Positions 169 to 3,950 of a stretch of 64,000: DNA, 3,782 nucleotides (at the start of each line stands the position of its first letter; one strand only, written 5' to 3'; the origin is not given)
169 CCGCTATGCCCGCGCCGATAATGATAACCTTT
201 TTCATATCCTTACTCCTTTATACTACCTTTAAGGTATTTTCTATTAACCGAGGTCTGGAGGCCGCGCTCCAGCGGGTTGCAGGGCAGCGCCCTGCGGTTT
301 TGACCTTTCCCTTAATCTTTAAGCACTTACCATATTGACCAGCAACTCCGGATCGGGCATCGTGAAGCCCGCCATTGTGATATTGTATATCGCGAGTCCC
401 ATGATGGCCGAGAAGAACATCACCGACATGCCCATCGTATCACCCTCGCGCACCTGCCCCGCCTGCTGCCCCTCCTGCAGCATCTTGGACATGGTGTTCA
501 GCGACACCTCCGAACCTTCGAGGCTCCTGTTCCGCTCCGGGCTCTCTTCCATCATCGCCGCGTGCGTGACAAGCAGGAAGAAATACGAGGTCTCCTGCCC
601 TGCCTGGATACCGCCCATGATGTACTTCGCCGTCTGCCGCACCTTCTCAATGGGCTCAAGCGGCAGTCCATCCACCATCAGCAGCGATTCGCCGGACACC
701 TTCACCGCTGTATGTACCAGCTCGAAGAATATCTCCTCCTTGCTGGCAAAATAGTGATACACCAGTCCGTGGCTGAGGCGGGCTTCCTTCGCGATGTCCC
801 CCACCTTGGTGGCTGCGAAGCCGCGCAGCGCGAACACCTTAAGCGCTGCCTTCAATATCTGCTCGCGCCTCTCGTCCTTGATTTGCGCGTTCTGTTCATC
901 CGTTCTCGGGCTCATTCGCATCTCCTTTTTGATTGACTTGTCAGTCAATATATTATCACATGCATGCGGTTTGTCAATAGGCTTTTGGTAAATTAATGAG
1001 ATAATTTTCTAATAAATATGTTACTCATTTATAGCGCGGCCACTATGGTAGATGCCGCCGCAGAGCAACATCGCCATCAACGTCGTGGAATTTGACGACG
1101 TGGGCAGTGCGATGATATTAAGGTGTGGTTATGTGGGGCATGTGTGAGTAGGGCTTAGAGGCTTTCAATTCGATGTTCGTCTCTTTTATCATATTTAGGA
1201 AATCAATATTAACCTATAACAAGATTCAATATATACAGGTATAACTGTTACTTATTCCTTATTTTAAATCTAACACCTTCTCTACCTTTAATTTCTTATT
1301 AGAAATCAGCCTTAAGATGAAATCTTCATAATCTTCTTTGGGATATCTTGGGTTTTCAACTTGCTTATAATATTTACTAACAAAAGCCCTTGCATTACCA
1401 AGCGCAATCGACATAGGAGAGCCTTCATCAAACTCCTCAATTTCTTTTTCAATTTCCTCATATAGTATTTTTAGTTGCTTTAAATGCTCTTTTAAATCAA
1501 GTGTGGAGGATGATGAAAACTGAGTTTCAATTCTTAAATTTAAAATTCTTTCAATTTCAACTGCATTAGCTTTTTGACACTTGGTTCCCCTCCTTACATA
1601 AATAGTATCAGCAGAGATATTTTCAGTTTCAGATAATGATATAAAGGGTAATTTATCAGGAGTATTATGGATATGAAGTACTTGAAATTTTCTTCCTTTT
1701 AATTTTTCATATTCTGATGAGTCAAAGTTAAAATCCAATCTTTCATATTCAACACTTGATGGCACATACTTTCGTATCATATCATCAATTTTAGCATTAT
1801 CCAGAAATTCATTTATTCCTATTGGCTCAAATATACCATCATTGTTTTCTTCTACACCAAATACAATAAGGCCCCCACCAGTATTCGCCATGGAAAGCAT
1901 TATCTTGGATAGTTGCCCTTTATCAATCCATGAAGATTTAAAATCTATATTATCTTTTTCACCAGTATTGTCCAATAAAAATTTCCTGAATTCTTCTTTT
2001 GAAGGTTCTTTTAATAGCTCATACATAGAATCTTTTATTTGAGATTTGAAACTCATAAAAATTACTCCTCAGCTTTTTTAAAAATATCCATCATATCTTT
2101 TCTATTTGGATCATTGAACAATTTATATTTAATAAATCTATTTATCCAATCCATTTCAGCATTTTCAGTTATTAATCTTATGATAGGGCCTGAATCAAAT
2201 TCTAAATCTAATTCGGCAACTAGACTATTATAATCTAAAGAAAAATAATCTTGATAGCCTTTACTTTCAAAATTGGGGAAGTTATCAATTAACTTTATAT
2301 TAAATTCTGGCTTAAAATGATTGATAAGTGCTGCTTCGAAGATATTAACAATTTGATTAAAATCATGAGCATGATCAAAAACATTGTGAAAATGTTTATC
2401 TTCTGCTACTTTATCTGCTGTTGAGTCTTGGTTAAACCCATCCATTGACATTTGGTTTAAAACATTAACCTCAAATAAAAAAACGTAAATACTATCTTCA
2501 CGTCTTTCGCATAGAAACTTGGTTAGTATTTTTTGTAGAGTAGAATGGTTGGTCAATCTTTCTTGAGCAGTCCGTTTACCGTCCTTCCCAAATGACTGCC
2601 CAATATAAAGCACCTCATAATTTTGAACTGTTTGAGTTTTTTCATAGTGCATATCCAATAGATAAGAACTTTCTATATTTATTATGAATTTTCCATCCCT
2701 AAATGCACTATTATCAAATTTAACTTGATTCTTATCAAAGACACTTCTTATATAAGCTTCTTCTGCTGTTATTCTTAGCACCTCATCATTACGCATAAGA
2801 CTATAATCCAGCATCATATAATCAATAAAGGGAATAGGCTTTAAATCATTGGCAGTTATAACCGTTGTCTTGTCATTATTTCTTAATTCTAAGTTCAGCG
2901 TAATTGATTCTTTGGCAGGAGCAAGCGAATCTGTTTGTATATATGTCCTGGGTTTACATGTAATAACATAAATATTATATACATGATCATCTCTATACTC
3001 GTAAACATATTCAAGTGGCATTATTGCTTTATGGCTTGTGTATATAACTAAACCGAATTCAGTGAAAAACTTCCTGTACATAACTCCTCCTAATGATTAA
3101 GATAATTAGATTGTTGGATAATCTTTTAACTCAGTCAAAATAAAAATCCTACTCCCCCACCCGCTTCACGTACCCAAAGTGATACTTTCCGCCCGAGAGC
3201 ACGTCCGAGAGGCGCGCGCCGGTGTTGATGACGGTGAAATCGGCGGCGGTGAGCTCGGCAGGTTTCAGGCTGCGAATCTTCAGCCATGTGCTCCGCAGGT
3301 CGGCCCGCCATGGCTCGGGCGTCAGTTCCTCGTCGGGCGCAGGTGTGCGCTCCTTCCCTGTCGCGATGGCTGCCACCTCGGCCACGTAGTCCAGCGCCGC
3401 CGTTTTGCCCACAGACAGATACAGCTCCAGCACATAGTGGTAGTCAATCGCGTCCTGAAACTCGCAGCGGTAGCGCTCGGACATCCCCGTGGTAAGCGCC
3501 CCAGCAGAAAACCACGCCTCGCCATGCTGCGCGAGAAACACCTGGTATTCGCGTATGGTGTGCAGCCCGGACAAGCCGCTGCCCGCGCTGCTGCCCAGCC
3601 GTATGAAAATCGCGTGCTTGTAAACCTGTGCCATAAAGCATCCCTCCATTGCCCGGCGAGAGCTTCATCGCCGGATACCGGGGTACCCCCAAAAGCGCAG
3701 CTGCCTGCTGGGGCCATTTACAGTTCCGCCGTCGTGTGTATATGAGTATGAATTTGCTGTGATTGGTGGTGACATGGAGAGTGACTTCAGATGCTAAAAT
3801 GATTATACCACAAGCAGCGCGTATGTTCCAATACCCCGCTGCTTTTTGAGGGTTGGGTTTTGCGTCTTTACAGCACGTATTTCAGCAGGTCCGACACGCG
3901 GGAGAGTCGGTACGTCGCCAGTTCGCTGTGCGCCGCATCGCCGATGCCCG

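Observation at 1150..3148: AT-rich two-gene cassette: GIY-YIG-like protein plus AlbA_2/Schlafen-like protein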

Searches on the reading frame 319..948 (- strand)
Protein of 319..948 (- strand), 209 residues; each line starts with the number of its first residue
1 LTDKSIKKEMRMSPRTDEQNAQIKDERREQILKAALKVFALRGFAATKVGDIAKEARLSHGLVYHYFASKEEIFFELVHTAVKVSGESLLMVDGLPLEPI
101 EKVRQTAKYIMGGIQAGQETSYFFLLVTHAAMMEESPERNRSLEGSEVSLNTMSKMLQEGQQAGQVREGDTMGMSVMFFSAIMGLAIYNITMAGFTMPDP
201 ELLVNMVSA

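Call 3: search_protein_families(library=pfam, proteins=[window:319-948:-], max_evalue=1)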
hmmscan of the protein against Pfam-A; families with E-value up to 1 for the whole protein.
window:319-948:- (209 aa): 5 families
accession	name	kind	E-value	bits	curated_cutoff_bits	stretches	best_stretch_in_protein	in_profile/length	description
PF00440.29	TetR_N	-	3.5e-17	62.4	24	1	31-77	1-47/47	Bacterial regulatory proteins, tetR family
PF00707.27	IF3_C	-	0.053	13.9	34.8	1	8-38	4-34/86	Translation initiation factor IF-3, C-terminal domain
PF02796.21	HTH_7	-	0.086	13.4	23.8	0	147-166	8-27/45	Helix-turn-helix domain of resolvase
PF08360.16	TetR_C_5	-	0.12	13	21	1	147-188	64-105/131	QacR-like protein, C-terminal region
PF21597.2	TetR_C_43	-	0.12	13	27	1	130-169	25-65/105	Transcriptional regulator SbtR-like, C-terminal domain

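Call 47: find_encoding_contigs(protein=window:322-915:-, flank=6000, max_places=10)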
Protein seq(198 aa) (198 aa): 16 contigs read that carry it; 6 places shown.
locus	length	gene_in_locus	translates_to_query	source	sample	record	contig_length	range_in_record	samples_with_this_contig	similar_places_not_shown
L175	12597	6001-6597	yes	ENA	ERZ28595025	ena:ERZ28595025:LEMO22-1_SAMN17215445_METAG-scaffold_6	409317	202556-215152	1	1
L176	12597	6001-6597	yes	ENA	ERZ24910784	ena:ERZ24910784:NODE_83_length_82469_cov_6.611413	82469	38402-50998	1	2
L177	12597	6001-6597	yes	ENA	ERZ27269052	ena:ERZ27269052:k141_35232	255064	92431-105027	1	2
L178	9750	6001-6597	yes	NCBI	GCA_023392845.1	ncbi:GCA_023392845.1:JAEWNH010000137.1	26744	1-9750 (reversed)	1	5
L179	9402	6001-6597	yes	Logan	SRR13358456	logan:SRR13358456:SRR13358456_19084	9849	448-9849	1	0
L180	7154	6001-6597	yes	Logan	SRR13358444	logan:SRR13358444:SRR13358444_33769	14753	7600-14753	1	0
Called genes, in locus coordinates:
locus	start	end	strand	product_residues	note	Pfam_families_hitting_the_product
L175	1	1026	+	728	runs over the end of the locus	PF00982:Glyco_transf_20, PF00534:Glycos_transf_1 (faint), PF02358:Trehalose_PPase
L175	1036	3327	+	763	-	PF03636:Glyco_hydro_65N, PF03632:Glyco_hydro_65m, PF03633:Glyco_hydro_65C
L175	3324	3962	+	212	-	PF00702:Hydrolase, PF13419:HAD_2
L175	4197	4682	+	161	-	-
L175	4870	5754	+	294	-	-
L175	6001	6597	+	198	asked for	PF00440:TetR_N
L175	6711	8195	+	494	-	PF00890:FAD_binding_2 (faint), PF01266:DAO (faint), PF01593:Amino_oxidase, PF07992:Pyr_redox_2 (faint), PF13450:NAD_binding_8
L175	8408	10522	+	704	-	PF00199:Catalase, PF06628:Catalase-rel, PF01965:DJ-1_PfpI (weak), PF18011:Catalase_C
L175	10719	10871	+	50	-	-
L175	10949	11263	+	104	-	-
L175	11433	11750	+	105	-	-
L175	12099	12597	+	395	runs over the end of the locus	-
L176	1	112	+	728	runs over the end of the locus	PF00982:Glyco_transf_20, PF00534:Glycos_transf_1 (faint), PF02358:Trehalose_PPase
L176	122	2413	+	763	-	PF03636:Glyco_hydro_65N, PF03632:Glyco_hydro_65m, PF03633:Glyco_hydro_65C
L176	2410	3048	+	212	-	PF00702:Hydrolase, PF13419:HAD_2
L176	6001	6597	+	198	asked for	PF00440:TetR_N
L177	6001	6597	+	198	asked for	PF00440:TetR_N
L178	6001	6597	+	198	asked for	PF00440:TetR_N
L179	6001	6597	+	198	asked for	PF00440:TetR_N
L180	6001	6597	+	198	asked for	PF00440:TetR_N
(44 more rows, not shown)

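Call 51: search_protein_families(library=pfam, proteins=[L175:4870-5751:+], max_evalue=0.1)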
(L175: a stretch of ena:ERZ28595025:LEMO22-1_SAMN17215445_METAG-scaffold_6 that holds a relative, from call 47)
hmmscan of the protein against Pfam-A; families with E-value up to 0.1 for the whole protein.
L175:4870-5751:+ (294 aa): 0 families

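Call 55: search_protein_families(library=phrogs, proteins=[L175:4870-5751:+], max_evalue=0.1)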
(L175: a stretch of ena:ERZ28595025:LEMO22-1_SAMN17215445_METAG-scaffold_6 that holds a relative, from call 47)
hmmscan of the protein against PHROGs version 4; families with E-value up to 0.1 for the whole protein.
L175:4870-5751:+ (294 aa): 3 families
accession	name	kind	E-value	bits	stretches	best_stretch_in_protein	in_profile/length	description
phrog_26326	-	unknown function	1.9e-61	208.9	1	7-291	13-301/303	-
phrog_19960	-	unknown function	5.4e-18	66.6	1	7-96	4-96/255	-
phrog_7075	-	unknown function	6.1e-06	27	1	8-109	5-107/252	-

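Call 86: search_protein_families(library=padloc, proteins=[L175:4870-5751:+], max_evalue=0.001)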
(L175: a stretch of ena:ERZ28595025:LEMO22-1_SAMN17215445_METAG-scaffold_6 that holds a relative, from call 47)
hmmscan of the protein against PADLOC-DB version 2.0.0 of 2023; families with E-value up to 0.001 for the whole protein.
L175:4870-5751:+ (294 aa): 0 families

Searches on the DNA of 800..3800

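Call 89: search_rna_families(source=window, start=800, end=3800, threshold=evalue, max_evalue=1)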
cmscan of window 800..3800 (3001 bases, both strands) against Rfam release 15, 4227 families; matches with E-value up to 1: 0.
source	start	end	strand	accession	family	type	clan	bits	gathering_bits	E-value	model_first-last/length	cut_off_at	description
